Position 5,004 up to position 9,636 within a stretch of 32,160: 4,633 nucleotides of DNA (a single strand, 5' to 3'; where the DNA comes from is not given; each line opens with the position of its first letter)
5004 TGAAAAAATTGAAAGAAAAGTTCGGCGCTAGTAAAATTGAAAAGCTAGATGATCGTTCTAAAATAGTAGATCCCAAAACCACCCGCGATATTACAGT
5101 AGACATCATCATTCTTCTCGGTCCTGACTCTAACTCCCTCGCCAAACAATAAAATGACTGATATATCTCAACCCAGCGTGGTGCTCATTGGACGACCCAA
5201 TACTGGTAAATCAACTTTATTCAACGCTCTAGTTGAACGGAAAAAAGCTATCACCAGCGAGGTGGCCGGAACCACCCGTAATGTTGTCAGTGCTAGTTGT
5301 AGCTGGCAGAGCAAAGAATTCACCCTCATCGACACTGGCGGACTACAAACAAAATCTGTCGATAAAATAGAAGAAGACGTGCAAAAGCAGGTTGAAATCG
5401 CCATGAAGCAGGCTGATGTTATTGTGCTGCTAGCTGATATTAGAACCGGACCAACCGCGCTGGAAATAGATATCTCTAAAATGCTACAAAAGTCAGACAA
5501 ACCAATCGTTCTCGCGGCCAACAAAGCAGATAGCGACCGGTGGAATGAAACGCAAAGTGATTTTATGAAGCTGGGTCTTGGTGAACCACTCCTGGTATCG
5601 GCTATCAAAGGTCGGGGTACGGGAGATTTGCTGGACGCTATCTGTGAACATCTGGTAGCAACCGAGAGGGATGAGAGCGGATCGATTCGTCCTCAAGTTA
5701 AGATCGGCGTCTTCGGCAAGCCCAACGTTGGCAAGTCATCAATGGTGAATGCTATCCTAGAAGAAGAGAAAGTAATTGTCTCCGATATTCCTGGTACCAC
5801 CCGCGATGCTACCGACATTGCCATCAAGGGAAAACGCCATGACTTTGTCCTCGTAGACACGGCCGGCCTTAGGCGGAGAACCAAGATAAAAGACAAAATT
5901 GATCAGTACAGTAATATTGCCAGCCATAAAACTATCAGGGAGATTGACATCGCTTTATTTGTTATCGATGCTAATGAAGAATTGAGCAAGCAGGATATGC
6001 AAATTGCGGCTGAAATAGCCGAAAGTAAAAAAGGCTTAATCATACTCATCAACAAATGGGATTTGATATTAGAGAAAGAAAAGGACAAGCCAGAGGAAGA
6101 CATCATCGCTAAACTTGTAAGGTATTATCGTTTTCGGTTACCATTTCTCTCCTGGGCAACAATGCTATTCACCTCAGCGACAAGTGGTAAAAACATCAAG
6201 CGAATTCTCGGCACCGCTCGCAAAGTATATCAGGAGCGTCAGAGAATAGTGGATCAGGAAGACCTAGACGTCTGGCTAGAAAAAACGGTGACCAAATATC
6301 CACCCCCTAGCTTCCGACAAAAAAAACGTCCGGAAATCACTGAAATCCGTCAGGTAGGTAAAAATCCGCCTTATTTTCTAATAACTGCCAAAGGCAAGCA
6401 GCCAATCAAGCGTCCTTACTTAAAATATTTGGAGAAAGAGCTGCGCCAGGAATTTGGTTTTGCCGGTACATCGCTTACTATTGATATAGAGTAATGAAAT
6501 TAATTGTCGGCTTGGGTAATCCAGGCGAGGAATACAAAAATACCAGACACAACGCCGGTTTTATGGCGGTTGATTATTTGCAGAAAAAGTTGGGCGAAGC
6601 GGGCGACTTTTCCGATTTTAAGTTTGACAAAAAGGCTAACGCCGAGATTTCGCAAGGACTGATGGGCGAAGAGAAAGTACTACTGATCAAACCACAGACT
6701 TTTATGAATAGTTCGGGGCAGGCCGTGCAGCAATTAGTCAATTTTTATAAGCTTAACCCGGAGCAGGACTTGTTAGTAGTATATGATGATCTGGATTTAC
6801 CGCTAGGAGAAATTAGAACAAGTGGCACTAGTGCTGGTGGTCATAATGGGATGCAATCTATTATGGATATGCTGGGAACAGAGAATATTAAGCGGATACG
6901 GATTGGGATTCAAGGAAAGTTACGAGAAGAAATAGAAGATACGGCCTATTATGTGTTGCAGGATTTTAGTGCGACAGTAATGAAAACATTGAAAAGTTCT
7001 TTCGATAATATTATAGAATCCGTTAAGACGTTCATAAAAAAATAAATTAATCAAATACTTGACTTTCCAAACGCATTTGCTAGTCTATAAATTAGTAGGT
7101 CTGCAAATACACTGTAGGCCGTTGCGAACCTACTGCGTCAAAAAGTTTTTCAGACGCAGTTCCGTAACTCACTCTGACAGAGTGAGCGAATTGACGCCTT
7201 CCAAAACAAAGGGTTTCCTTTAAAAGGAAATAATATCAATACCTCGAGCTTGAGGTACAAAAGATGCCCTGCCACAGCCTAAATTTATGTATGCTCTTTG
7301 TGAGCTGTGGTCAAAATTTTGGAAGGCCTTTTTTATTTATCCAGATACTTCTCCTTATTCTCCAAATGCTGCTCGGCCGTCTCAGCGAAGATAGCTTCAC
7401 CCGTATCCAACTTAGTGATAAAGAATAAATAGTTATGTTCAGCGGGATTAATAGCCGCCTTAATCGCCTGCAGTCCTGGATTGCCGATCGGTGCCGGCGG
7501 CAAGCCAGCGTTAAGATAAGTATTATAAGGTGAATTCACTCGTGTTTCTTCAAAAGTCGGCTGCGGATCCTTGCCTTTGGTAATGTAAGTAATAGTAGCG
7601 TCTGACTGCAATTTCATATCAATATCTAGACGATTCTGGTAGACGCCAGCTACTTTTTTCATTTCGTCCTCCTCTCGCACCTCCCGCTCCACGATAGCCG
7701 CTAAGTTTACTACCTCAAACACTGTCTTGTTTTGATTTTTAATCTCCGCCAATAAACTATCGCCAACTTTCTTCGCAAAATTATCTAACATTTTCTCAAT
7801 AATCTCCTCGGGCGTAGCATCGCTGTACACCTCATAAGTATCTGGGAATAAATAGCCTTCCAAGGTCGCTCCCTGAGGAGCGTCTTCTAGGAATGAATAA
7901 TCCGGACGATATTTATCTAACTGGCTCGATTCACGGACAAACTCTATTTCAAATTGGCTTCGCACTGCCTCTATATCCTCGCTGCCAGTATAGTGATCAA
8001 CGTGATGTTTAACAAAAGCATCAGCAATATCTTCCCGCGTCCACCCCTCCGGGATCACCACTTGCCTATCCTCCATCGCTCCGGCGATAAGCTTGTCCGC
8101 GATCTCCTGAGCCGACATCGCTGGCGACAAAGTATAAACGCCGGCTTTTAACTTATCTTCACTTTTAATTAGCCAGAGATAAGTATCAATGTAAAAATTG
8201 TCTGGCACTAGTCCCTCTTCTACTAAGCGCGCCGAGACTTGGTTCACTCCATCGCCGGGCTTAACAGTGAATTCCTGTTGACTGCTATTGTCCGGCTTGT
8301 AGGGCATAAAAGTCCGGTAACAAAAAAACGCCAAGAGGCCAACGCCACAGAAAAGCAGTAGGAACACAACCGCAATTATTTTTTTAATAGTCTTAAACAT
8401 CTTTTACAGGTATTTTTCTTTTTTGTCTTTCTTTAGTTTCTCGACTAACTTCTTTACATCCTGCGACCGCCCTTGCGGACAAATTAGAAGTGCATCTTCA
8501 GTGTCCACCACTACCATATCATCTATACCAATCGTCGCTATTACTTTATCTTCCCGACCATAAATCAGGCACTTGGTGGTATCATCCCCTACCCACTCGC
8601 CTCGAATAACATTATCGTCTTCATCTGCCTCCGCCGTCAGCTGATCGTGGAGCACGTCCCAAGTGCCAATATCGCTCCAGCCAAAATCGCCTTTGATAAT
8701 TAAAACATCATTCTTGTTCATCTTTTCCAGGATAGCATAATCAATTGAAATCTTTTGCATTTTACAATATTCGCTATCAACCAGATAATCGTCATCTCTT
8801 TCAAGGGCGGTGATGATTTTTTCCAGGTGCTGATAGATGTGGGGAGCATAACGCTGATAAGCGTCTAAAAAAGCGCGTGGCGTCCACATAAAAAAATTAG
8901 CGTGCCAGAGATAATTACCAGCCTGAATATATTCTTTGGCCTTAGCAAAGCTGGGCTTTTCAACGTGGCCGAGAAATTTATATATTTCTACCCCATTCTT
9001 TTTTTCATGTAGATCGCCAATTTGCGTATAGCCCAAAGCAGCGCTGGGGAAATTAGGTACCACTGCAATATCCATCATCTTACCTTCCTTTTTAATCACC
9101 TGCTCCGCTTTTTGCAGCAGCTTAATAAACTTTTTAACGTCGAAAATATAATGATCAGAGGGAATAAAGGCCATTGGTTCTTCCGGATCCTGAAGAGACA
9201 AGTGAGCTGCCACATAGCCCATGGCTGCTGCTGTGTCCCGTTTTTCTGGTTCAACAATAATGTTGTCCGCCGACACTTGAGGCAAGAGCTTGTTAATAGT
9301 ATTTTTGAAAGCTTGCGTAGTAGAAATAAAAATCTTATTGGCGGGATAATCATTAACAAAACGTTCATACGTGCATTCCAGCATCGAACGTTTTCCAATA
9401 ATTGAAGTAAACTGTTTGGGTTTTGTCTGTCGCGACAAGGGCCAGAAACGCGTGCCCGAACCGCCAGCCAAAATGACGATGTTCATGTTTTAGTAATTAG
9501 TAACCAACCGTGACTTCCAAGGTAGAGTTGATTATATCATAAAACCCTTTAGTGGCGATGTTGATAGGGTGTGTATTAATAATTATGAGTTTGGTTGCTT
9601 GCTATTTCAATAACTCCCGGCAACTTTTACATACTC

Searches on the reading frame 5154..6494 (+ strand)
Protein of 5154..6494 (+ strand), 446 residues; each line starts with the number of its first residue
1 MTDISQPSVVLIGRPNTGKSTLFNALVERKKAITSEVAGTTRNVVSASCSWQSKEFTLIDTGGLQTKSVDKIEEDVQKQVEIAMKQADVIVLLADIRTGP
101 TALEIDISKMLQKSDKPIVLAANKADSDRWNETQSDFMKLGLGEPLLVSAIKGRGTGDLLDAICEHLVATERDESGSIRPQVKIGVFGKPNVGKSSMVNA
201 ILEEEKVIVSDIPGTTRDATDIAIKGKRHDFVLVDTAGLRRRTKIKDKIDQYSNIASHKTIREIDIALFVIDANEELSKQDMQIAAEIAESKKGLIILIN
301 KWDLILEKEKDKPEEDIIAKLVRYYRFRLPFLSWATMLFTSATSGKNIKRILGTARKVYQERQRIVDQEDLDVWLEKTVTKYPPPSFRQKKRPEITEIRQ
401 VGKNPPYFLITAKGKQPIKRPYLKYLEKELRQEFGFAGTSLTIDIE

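Call 91: search_protein_families(library=pfam, proteins=[window:5154-6494:+], max_evalue=0.0001)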
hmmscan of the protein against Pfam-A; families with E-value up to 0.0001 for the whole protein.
window:5154-6494:+ (446 aa): 15 families
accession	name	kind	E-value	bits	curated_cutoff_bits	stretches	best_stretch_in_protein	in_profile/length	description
PF01926.29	MMR_HSR1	-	6.8e-54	181.2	21.9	2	183-301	1-113/113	50S ribosome-binding GTPase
PF02421.24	FeoB_N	-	8.8e-27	94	27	2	9-162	3-155/156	Ferrous iron transport protein B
PF00009.33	GTP_EFTU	-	7.1e-25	88.1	26.5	2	9-167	6-186/188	Elongation factor Tu GTP binding domain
PF00350.29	Dynamin_N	-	5.2e-17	62.8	27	0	228-300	100-165/168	Dynamin family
PF14714.11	KH_dom-like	-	7.4e-16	58.7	27.3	1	368-444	4-79/81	KH-domain-like of EngA bacterial GTPase enzymes, C-terminal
PF04548.22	AIG1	-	7.1e-15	55.3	27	2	9-112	3-108/212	AIG1 family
PF04670.18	Gtr1_RagA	-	3.1e-08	33.8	22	0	187-322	5-141/232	Gtr1/RagA G protein conserved region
PF03193.22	RsgA_GTPase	-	4.9e-08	33.4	30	0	5-65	105-169/174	RsgA GTPase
PF00071.28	Ras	-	1.6e-07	31.5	21.6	0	183-309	1-121/162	Ras family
PF08477.19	Roc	-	2.7e-07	31.3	27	0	9-126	2-119/119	Ras of Complex, Roc, domain of DAPkinase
PF00005.33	ABC_tran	-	1.2e-06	29.6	25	0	9-86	14-91/137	ABC transporter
PF00004.35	AAA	-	6e-06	27.2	21.2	0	9-96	1-66/131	ATPase family associated with various cellular activities (AAA)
PF09439.16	SRPRB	-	9.2e-06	25.6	25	0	5-126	2-120/178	Signal recognition particle receptor beta subunit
PF00625.27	Guanylate_kin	-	8e-05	22.8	25.2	0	187-233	8-55/182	Guanylate kinase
PF05621.17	TniB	-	9.7e-05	22.3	22.4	0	6-93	35-124/189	Bacterial TniB protein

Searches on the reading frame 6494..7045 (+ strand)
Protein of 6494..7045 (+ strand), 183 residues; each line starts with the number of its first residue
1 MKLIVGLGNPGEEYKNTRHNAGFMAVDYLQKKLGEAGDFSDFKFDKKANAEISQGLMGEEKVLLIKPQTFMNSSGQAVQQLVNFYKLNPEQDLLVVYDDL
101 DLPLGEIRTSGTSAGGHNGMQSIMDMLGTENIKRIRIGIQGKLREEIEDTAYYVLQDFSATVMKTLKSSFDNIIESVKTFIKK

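Call 91: search_protein_families(library=pfam, proteins=[window:6494-7045:+], max_evalue=0.0001)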
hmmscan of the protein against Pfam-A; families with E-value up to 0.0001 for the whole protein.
window:6494-7045:+ (183 aa): 1 family
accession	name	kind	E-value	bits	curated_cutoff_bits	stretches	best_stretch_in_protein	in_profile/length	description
PF01195.25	Pept_tRNA_hydro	-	3.8e-58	196.8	27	1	3-182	1-172/183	Peptidyl-tRNA hydrolase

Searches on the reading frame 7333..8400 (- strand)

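Call 91: search_protein_families(library=pfam, proteins=[window:7333-8400:-], max_evalue=0.0001)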
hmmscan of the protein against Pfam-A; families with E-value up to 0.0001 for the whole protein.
window:7333-8400:- (355 aa): 1 family
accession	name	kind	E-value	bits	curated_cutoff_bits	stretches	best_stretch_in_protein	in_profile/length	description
PF02618.21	YceG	-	2.6e-82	276.8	32.4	1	44-351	1-275/275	YceG-like family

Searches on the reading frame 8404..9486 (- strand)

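Call 91: search_protein_families(library=pfam, proteins=[window:8404-9486:-], max_evalue=0.0001)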
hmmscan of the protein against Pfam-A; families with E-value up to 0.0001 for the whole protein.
window:8404-9486:- (360 aa): 3 families
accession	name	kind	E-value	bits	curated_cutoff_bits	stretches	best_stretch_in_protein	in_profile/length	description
PF00483.29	NTP_transferase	-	4.8e-35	121.7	21.2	1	4-283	3-239/245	Nucleotidyl transferase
PF22640.1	ManC_GMP_beta-helix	-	5.7e-20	71.4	27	1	296-351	1-55/55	MannoseP isomerase/GMP-like beta-helix domain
PF12804.13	NTP_transf_3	-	9.5e-05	23.1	27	0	4-128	2-112/160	MobA-like NTP transferase domain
